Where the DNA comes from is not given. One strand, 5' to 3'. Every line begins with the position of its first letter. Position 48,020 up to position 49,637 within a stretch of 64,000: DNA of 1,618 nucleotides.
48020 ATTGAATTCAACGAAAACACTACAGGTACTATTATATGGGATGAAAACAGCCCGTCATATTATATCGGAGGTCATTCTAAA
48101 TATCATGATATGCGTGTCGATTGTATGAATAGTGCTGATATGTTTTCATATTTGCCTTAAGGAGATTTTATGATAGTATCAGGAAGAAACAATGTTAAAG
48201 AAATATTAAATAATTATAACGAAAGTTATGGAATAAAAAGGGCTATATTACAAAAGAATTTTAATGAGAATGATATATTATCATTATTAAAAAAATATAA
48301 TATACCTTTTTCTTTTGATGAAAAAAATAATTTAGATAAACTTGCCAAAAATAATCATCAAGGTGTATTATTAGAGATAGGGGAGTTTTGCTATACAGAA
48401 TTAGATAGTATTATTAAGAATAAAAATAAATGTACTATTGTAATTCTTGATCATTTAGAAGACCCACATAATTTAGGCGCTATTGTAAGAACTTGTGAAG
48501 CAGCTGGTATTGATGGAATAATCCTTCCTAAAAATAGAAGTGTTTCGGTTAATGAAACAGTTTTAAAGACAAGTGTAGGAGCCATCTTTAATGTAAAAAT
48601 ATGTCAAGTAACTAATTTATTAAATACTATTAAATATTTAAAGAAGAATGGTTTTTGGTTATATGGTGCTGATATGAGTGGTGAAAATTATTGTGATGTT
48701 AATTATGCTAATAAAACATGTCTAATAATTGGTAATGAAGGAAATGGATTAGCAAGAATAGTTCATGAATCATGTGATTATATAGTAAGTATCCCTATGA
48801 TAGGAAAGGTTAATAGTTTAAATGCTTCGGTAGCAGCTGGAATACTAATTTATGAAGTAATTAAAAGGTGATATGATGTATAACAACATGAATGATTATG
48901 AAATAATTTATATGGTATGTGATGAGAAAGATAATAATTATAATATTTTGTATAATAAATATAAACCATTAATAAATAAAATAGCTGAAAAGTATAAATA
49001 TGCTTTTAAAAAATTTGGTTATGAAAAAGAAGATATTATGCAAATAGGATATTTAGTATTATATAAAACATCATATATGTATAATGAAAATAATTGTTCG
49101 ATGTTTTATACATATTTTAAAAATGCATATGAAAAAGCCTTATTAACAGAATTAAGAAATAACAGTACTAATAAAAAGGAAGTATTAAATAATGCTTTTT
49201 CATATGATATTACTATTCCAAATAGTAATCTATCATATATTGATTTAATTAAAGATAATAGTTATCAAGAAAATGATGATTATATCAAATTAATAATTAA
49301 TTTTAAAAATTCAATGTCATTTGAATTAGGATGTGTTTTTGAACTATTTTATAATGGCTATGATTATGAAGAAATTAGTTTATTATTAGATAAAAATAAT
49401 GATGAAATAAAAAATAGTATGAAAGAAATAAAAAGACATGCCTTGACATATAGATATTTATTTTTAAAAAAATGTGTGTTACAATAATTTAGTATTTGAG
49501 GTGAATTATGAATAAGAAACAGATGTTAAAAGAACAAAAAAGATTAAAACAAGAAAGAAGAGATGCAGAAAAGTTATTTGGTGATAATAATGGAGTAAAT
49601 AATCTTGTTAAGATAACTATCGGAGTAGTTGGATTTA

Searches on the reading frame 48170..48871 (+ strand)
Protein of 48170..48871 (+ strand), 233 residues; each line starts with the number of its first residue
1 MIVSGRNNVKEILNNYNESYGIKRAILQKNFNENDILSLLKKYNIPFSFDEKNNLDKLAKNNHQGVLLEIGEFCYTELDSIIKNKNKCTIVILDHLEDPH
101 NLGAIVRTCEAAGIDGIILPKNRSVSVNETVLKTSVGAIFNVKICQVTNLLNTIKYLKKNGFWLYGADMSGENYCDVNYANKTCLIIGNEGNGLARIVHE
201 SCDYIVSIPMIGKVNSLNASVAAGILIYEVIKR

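Call 20: search_protein_families(library=ncbifam, proteins=[window:48170-48871:+], max_evalue=0.00001)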
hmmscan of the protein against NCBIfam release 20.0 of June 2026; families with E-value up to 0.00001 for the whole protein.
window:48170-48871:+ (233 aa): 9 families
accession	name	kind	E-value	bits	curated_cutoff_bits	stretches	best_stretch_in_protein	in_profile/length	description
TIGR00186.1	rRNA_methyl_3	equivalog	3.7e-69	232.9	160.15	1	2-232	4-238/240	23S rRNA (guanosine(2251)-2'-O)-methyltransferase RlmB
NF008386.0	PRK11181.1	equivalog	1.4e-47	162.1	366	1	35-232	38-240/244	23S rRNA (guanosine(2251)-2'-O)-methyltransferase RlmB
NF008117.0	PRK10864.1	equivalog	5.6e-24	85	267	1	50-229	156-337/344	tRNA/rRNA methyltransferase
NF008295.0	PRK11081.1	equivalog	8.4e-23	81.1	227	1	75-230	6-161/230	tRNA (guanosine(18)-2'-O)-methyltransferase TrmH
NF000477.1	NshR_TsnR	equivalog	1.8e-18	66.9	425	1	33-232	62-262/266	NshR/TsnR family 23S rRNA methyltransferase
NF000035.1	nosihep_NshR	exception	1e-14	54.7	500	1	36-230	65-260/274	NshR family nosiheptide/thiostrepton resistance 23S rRNA methyltransferase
TIGR00185.1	tRNA_yibK_trmL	equivalog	6.7e-13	48.8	190.6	1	91-232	4-146/154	tRNA (uridine(34)/cytosine(34)/5-carboxymethylaminomethyluridine(34)-2'-O)-methyltransferase TrmL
TIGR00050.1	rRNA_methyl_1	subfamily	8.7e-09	35.6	167.15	0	179-231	102-154/233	TrmJ/YjtD family RNA methyltransferase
NF041077.1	tRNAmeth_TrmJ_Sulfolob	equivalog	2.8e-07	30.4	350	1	98-232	11-153/229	tRNA (cytidine-2'-O-)-methyltransferase TrmJ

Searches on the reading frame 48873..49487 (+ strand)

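Call 7: search_protein_families(library=pfam, proteins=[window:48873-49487:+], max_evalue=0.01)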
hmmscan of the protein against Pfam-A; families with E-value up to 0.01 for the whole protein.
window:48873-49487:+ (204 aa): 0 families

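Call 20: search_protein_families(library=ncbifam, proteins=[window:48873-49487:+], max_evalue=0.00001)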
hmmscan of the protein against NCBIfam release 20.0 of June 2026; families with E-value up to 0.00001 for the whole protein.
window:48873-49487:+ (204 aa): 9 families
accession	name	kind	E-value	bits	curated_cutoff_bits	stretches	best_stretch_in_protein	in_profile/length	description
TIGR02859.1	spore_sigH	equivalog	1.5e-10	40.9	294.8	1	3-189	1-192/198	RNA polymerase sporulation sigma factor SigH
NF006147.0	PRK08295.1-4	equivalog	1.6e-10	40.9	212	1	4-189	5-195/201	RNA polymerase factor sigma-70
NF006148.0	PRK08295.1-5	equivalog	1.9e-10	40.5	208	1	2-191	14-208/218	RNA polymerase sporulation sigma factor SigH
NF006146.0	PRK08295.1-3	equivalog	7.3e-09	35.5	414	1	3-193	13-208/218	RNA polymerase factor sigma-70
NF004471.0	PRK05803.1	subfamily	1.8e-07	30.7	252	1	16-140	45-163/235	RNA polymerase sporulation sigma factor SigK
TIGR02937.1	sigma70-ECF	superfamily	2.6e-07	30.4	42.9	1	26-189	6-160/165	sigma-70 family RNA polymerase sigma factor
NF006145.0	PRK08295.1-2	equivalog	1.2e-06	28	212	1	3-189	14-205/213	RNA polymerase sporulation sigma factor SigH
TIGR02479.1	FliA_WhiG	subfamily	6.9e-06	26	189.6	0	27-108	2-82/224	FliA/WhiG family RNA polymerase sigma factor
NF005413.0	PRK06986.1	subfamily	8.7e-06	25.7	201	0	19-102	12-93/241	RNA polymerase sigma factor FliA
